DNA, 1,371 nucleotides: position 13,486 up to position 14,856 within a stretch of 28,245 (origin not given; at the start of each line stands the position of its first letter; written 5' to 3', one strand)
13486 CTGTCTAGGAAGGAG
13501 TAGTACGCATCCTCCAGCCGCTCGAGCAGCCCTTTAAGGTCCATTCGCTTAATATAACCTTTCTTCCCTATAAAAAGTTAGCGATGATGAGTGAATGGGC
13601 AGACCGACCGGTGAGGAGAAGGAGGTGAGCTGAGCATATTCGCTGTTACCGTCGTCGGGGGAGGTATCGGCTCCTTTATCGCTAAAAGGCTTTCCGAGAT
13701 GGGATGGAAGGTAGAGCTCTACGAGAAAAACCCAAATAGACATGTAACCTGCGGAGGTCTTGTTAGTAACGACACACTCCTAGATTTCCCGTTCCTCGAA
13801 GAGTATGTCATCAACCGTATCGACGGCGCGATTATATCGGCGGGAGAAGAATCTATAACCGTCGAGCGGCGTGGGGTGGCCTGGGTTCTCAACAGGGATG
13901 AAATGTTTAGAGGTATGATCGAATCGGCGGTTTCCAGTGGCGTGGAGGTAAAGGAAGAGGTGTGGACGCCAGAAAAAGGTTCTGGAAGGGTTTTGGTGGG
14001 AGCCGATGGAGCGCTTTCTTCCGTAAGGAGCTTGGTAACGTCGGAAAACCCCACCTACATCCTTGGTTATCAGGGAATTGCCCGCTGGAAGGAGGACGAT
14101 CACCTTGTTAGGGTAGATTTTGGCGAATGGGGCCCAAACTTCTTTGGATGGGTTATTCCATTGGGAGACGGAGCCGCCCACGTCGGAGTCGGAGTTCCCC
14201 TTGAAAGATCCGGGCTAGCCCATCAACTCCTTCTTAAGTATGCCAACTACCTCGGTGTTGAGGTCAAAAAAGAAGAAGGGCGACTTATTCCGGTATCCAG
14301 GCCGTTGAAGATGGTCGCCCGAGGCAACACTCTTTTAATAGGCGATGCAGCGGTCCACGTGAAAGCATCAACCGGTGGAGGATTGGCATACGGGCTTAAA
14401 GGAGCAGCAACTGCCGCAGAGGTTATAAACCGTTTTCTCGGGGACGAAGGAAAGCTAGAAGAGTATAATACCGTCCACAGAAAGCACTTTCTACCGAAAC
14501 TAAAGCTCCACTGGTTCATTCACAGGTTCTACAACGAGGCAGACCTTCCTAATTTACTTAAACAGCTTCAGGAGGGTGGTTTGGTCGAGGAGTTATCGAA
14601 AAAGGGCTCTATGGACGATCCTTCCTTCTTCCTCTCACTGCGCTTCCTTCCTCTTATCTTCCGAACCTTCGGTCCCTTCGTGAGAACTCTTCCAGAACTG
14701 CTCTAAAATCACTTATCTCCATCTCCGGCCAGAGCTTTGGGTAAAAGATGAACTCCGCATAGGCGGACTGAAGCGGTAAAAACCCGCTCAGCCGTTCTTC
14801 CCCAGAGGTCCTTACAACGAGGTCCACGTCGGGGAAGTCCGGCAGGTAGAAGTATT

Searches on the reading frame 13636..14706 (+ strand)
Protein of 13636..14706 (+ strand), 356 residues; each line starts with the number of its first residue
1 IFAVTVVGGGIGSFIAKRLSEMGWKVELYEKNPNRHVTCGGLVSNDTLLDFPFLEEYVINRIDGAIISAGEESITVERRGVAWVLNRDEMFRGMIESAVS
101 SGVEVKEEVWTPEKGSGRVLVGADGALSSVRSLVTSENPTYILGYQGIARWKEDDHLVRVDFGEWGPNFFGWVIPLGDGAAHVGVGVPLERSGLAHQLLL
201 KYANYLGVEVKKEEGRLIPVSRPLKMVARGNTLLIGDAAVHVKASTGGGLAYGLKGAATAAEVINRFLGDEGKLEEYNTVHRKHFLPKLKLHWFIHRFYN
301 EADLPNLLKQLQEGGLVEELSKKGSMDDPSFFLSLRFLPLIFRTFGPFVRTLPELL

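Call 7: search_protein_families(library=pfam, proteins=[window:13636-14706:+])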
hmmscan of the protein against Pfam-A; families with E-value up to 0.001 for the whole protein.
window:13636-14706:+ (356 aa): 2 families
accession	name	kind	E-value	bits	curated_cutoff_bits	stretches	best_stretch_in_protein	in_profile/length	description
PF05834.18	Lycopene_cycl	-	4.4e-05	23.2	23.4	1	196-280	218-307/380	Lycopene cyclase protein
PF01494.25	FAD_binding_3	-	0.00043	20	22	0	225-277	279-334/349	FAD binding domain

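Call 26: search_protein_families(library=ncbifam, proteins=[window:13636-14706:+], max_evalue=0.01)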
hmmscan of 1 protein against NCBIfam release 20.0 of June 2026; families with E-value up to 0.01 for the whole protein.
window:13636-14706:+ (356 aa): 29 families (the best 25 are shown)
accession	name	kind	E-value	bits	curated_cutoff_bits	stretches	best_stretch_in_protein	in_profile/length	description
TIGR02032.1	GG-red-SF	subfamily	8e-39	134.1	158.8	1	4-264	3-297/297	geranylgeranyl reductase family protein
TIGR02023.1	BchP-ChlP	subfamily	1.7e-24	86.6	343.3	2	117-299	144-335/388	geranylgeranyl diphosphate reductase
NF041080.1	DGGGPL_reductase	equivalog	1.6e-17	63.6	580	2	166-267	207-314/447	digeranylgeranylglycerophospholipid reductase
NF008519.0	PRK11445.1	equivalog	3.3e-11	43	303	1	100-282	132-316/355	FAD-binding protein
TIGR02028.1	ChlP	equivalog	1.1e-10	40.9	505.3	1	119-288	151-334/398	geranylgeranyl reductase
NF041160.1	DGGPL_Thplmales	equivalog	9.1e-10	38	780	1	158-293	197-343/396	digeranylgeranylglycerophospholipid reductase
NF005566.0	PRK07236.1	subfamily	1.4e-09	37.4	333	1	4-63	9-68/386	hypothetical protein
NF005243.0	PRK06753.1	equivalog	7.6e-09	34.9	365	0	4-50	3-50/374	hypothetical protein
NF045655.1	MkRedMenJ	equivalog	6e-08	32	700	1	154-265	196-316/406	menaquinone reductase MenJ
TIGR01988.1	Ubi-OHases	subfamily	3e-07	29.6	224.65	1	227-302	275-356/387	ubiquinone biosynthesis hydroxylase, UbiH/UbiF/VisC/COQ6 family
NF005313.0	PRK06847.1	subfamily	4e-07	29.3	372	0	3-45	6-49/375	hypothetical protein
NF005612.0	PRK07364.1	equivalog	2.6e-06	26.2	487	0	233-301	297-371/415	FAD-dependent hydroxylase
NF049967.1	QhpG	equivalog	2.9e-05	23.2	240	0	4-113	1-110/423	flavin-dependent monooxygenase QhpG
NF006593.0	PRK09126.1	equivalog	3.9e-05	22.7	420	1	232-301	283-358/393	5-demethoxyubiquinol-8 5-hydroxylase UbiM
NF004829.0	PRK06183.1-3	subfamily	4.4e-05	22.4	390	0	99-137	145-184/520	bifunctional 3-(3-hydroxy-phenyl)propionate/3-hydroxycinnamic acid hydroxylase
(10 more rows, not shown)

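Call 35: find_related_loci(query=window:13636-14706:+, collection=genome_contigs, flank=1500)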
Query window:13636-14706:+ (356 aa) in genome_contigs; peptide patterns used: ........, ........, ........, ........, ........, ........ (x = any residue, [..] = any of these).
123 stretches matched a pattern; 1 encode a relative of the query (tblastn E <= 1e-3); 1 distinct loci.
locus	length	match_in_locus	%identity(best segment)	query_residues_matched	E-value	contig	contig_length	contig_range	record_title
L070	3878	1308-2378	58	1-356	9e-133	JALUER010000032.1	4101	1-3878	MAG: Candidatus Micrarchaeota archaeon isolate S143_metabat1_scaf2bin.076 S143_NODE_25199_length_4101_cov_1.425516, whol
